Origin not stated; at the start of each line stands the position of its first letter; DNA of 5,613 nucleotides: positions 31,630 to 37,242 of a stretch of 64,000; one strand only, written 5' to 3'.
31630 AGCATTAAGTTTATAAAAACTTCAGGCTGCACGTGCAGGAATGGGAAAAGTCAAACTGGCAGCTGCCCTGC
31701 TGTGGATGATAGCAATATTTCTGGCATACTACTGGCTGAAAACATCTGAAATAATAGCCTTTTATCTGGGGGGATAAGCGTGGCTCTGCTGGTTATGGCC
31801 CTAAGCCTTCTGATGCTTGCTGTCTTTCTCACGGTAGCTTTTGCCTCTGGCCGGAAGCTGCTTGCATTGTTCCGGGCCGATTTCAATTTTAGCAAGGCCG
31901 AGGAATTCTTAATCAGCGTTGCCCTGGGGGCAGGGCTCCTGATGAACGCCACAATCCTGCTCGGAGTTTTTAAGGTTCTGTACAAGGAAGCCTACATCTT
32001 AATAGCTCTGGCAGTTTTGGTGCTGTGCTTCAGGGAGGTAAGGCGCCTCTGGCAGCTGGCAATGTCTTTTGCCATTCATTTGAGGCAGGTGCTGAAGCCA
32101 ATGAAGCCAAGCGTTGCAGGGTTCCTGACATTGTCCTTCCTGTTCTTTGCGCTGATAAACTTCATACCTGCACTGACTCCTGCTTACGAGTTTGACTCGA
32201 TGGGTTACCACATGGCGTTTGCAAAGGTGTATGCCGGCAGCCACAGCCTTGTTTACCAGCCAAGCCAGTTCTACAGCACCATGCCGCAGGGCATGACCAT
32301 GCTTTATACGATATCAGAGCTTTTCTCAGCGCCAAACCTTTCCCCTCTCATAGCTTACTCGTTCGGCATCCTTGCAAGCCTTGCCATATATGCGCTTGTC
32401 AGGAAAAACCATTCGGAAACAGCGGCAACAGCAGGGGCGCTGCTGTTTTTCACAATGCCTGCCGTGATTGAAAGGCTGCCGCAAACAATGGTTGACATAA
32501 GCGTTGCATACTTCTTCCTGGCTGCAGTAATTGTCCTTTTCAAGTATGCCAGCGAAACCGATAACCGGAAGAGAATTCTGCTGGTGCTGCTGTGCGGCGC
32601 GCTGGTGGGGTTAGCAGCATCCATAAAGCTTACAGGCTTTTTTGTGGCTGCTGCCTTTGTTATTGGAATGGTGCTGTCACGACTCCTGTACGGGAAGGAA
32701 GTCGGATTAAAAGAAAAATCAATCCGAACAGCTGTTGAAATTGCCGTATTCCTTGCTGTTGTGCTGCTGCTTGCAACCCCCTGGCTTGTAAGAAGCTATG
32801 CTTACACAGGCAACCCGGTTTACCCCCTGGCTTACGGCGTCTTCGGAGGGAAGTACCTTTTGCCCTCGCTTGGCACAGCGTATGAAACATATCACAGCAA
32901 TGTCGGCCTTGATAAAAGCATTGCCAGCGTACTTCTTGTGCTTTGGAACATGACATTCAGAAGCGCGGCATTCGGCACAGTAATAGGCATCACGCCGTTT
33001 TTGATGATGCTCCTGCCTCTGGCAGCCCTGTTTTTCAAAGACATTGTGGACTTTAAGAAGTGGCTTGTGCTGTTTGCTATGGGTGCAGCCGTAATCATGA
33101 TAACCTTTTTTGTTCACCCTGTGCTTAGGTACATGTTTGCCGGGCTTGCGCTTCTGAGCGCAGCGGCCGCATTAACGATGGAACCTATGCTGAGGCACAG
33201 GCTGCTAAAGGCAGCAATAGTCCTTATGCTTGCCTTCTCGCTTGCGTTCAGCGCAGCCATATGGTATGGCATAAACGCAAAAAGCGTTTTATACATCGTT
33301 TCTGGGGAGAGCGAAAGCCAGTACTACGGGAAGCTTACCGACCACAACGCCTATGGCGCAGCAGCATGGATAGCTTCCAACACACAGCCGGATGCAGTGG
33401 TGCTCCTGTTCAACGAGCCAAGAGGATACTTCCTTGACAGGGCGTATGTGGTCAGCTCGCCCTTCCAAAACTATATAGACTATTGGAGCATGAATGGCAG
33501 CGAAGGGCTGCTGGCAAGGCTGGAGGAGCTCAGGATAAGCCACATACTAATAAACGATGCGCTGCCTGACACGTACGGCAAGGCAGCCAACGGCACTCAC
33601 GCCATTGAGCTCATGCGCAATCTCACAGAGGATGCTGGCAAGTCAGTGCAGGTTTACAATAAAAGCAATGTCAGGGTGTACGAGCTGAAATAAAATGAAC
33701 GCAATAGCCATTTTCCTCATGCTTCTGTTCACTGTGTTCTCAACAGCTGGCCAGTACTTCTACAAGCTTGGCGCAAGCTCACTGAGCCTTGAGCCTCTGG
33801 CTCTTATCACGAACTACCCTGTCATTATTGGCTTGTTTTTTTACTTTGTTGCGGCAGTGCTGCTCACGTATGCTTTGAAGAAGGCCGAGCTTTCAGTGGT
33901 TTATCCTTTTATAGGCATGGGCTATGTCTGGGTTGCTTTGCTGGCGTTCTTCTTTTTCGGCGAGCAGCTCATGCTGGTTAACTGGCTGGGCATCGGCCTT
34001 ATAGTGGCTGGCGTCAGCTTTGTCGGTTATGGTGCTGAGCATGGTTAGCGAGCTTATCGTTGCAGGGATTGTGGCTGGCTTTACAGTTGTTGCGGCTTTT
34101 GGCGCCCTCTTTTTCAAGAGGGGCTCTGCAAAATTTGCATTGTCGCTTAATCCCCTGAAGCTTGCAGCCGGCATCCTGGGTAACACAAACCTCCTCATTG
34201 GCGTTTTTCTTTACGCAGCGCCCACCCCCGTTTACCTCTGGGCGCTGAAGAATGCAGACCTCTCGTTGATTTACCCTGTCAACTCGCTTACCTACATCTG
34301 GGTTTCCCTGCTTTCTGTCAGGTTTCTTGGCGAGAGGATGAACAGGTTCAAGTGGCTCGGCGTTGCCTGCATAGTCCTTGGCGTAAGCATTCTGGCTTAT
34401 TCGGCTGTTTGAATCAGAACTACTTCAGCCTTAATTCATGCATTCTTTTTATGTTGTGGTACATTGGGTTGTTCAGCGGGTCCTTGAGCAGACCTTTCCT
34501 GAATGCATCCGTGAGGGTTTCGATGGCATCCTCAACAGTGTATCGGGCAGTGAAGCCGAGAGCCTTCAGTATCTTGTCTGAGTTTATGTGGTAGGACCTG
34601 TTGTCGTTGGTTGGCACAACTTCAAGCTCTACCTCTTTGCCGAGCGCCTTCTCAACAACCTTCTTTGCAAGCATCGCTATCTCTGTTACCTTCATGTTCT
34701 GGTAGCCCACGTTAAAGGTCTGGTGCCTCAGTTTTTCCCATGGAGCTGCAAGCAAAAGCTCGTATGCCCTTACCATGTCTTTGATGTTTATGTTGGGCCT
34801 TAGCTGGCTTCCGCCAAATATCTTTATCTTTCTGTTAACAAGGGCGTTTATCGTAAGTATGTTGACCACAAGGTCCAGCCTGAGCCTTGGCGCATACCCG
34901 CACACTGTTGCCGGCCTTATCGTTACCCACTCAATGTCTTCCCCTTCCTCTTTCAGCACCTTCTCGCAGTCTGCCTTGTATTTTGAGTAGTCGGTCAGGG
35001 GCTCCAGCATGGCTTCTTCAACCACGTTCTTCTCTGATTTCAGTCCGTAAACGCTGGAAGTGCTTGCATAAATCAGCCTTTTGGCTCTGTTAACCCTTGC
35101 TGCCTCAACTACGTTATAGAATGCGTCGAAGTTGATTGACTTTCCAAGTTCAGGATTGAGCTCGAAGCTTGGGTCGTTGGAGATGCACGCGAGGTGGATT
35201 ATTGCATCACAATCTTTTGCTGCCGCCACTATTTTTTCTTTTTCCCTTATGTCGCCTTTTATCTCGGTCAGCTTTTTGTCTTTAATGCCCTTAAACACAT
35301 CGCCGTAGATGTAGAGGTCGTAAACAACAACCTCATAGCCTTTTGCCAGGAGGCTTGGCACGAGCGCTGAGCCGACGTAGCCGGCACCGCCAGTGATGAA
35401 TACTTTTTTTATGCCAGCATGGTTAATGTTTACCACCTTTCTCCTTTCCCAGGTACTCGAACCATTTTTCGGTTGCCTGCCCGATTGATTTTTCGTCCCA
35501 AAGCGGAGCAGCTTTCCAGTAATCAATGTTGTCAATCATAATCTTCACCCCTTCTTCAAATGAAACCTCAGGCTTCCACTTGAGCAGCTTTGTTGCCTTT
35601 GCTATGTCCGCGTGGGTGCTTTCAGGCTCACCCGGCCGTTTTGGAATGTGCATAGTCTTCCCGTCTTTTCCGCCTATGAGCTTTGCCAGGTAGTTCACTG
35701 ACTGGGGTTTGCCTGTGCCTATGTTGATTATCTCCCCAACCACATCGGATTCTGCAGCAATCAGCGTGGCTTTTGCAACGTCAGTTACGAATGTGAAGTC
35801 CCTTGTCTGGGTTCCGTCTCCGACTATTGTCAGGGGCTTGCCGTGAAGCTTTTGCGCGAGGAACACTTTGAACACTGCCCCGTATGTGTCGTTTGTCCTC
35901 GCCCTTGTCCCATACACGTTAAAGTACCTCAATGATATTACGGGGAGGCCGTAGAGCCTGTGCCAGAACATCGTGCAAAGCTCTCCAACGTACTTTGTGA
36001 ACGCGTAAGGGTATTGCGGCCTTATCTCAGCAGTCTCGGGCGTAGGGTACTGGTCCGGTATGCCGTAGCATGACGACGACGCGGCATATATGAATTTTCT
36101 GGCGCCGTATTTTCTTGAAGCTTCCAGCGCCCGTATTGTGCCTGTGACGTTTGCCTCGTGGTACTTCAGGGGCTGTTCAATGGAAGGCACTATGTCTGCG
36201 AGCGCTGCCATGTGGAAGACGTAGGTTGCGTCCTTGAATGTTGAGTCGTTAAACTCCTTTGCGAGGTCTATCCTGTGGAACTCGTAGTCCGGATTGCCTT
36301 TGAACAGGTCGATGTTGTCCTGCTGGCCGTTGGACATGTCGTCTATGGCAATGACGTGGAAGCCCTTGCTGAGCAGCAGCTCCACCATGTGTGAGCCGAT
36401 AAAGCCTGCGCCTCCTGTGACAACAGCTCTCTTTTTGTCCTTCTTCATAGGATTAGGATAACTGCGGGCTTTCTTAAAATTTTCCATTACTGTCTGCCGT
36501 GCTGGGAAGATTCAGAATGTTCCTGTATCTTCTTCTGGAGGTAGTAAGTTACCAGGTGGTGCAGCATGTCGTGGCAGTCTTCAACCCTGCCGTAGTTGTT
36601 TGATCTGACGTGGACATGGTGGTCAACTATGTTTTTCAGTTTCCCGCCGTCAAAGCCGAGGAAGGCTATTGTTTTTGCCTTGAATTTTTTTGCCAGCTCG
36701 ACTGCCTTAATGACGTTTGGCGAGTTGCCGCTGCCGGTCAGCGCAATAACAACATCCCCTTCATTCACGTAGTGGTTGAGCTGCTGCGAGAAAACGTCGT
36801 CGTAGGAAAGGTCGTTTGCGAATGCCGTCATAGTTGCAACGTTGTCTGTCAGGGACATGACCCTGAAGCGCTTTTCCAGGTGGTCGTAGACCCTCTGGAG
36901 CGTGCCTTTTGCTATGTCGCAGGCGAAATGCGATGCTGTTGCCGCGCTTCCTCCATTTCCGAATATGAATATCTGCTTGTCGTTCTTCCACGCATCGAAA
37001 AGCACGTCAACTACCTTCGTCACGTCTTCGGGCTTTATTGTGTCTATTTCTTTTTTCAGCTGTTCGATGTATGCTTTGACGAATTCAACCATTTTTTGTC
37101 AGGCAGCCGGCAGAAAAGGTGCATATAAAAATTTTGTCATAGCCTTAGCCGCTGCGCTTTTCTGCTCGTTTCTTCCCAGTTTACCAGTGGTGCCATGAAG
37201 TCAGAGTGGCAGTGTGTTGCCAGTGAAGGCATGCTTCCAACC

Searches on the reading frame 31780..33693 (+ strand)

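Call 12: search_protein_families(library=pfam, proteins=[window:31780-33693:+], max_evalue=0.00001)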
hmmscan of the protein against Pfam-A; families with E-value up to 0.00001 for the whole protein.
window:31780-33693:+ (637 aa): 1 family
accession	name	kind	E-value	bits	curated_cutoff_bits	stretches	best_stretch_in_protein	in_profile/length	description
PF13231.12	PMT_2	-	5.3e-06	27.2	26.1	1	194-301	30-133/160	Dolichyl-phosphate-mannose-protein mannosyltransferase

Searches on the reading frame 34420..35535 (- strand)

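Call 12: search_protein_families(library=pfam, proteins=[window:34420-35535:-], max_evalue=0.00001)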
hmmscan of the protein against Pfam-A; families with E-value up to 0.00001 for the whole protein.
window:34420-35535:- (371 aa): 7 families
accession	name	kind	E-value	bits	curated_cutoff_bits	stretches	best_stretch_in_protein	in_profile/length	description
PF01370.27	Epimerase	-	1.3e-36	126.7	20.9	1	45-277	1-240/240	NAD dependent epimerase/dehydratase family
PF16363.11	GDP_Man_Dehyd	-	4.2e-26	92.6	27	1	46-339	1-330/332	GDP-mannose 4,6 dehydratase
PF01073.25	3Beta_HSD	-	2.9e-18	66.3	22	1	47-229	2-199/280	3-beta hydroxysteroid dehydrogenase/isomerase family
PF04321.23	RmlD_sub_bind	-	9.9e-15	54.8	27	1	44-217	2-157/287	RmlD substrate binding domain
PF13460.12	NAD_binding_10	-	6.8e-14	52.6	27.2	1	49-210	1-145/184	NAD(P)H-binding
PF07993.18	NAD_binding_4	-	1.6e-08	34.4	20.1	0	86-213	60-209/258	Male sterility protein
PF02719.21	Polysacc_synt_2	-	2.8e-08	33.8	20.2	1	45-159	1-128/293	Polysaccharide biosynthesis protein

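Call 51: search_protein_families(library=ncbifam, proteins=[window:34420-35535:-], max_evalue=1e-20)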
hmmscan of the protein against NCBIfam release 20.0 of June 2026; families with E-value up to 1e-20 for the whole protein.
window:34420-35535:- (371 aa): 4 families
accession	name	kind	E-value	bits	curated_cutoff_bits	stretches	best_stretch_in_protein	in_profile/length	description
TIGR01179.1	galE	equivalog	5.9e-28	97.6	262.3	1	44-339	1-319/332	UDP-glucose 4-epimerase GalE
TIGR01181.1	dTDP_gluc_dehyt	equivalog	4.3e-27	95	365.1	1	45-341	2-307/321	dTDP-glucose 4,6-dehydratase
TIGR04180.1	EDH_00030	hypoth_equivalog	1.4e-21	76.9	475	1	45-305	1-263/297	NAD-dependent 4,6-dehydratase LegB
TIGR02197.1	heptose_epim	equivalog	1.7e-21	76.7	274.6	1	46-340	2-308/316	ADP-glyceromanno-heptose 6-epimerase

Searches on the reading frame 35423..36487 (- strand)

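Call 23: search_protein_families(library=pfam, proteins=[window:35423-36487:-], max_evalue=0.00001)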
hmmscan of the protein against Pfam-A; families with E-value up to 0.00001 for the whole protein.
window:35423-36487:- (354 aa): 6 families
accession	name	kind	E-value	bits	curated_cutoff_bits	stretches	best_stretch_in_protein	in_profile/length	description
PF16363.11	GDP_Man_Dehyd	-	6.5e-57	193.9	27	1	23-317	2-332/332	GDP-mannose 4,6 dehydratase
PF01370.27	Epimerase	-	8.3e-57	192.8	20.9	1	22-257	2-240/240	NAD dependent epimerase/dehydratase family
PF01073.25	3Beta_HSD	-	9.3e-17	61.4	22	1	22-246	1-230/280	3-beta hydroxysteroid dehydrogenase/isomerase family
PF02719.21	Polysacc_synt_2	-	6.5e-13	48.9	20.2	1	22-271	2-243/293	Polysaccharide biosynthesis protein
PF07993.18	NAD_binding_4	-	2e-09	37.4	20.1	0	70-195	72-210/258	Male sterility protein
PF04321.23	RmlD_sub_bind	-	1.4e-07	31.4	27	1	21-248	3-200/287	RmlD substrate binding domain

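Call 51: search_protein_families(library=ncbifam, proteins=[window:35423-36487:-], max_evalue=1e-20)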
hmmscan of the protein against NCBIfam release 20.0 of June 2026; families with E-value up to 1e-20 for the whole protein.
window:35423-36487:- (354 aa): 8 families
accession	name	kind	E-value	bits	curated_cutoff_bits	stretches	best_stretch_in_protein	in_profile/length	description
TIGR01179.1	galE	equivalog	7.2e-48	163.1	262.3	1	22-309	3-312/332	UDP-glucose 4-epimerase GalE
NF011728.1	PRK15181.1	equivalog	9.4e-46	156.4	760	1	18-318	15-334/348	Vi polysaccharide biosynthesis UDP-N-acetylglucosaminuronic acid C-4 epimerase TviC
TIGR04180.1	EDH_00030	hypoth_equivalog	5.4e-44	150.4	475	1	22-308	2-296/297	NAD-dependent 4,6-dehydratase LegB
TIGR01181.1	dTDP_gluc_dehyt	equivalog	1e-42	146.4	365.1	1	21-319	2-309/321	dTDP-glucose 4,6-dehydratase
TIGR02197.1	heptose_epim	equivalog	1e-37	130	274.6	1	22-321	2-313/316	ADP-glyceromanno-heptose 6-epimerase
NF007956.0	PRK10675.1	subfamily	2.1e-27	96.2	394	1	21-312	3-320/338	UDP-glucose 4-epimerase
NF007490.0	PRK10084.1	subfamily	5.7e-27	94.6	649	0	151-319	157-332/361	dTDP-glucose 4,6-dehydratase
NF007582.0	PRK10217.1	equivalog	7.3e-24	84.5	698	1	19-314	2-324/355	dTDP-glucose 4,6-dehydratase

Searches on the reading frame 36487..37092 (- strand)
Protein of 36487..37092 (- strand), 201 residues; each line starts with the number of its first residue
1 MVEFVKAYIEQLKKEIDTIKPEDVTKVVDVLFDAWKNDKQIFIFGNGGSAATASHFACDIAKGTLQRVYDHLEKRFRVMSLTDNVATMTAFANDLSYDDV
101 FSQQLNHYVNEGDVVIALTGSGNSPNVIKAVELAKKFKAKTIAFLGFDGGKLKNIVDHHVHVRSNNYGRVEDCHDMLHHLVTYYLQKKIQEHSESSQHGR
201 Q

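Call 23: search_protein_families(library=pfam, proteins=[window:36487-37092:-], max_evalue=0.00001)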
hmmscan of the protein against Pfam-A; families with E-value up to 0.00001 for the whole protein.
window:36487-37092:- (201 aa): 2 families
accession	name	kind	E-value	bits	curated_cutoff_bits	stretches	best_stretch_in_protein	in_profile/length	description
PF13580.11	SIS_2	-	1e-20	74.6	27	1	8-145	5-137/138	SIS domain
PF01380.27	SIS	-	2.3e-11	44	25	1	89-165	31-107/131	SIS domain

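Call 51: search_protein_families(library=ncbifam, proteins=[window:36487-37092:-], max_evalue=1e-20)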
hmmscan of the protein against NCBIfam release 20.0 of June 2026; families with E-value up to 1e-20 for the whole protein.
window:36487-37092:- (201 aa): 5 families
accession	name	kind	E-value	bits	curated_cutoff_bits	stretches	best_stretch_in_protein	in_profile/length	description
NF010546.0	PRK13936.1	equivalog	1.3e-32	113.2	276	1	12-189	17-192/197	phosphoheptose isomerase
TIGR00441.1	gmhA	equivalog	4.7e-32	111.2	209.45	1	28-181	1-149/154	D-sedoheptulose 7-phosphate isomerase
NF001628.0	PRK00414.1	equivalog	1.8e-25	89.7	265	1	22-188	28-189/192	D-sedoheptulose 7-phosphate isomerase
NF010547.0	PRK13938.1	equivalog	1.5e-24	86.7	320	1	21-185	28-187/196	D-sedoheptulose 7-phosphate isomerase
NF008138.0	PRK10886.1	equivalog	8.1e-21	74.6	352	1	19-176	22-177/196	DnaA initiator-associating protein DiaA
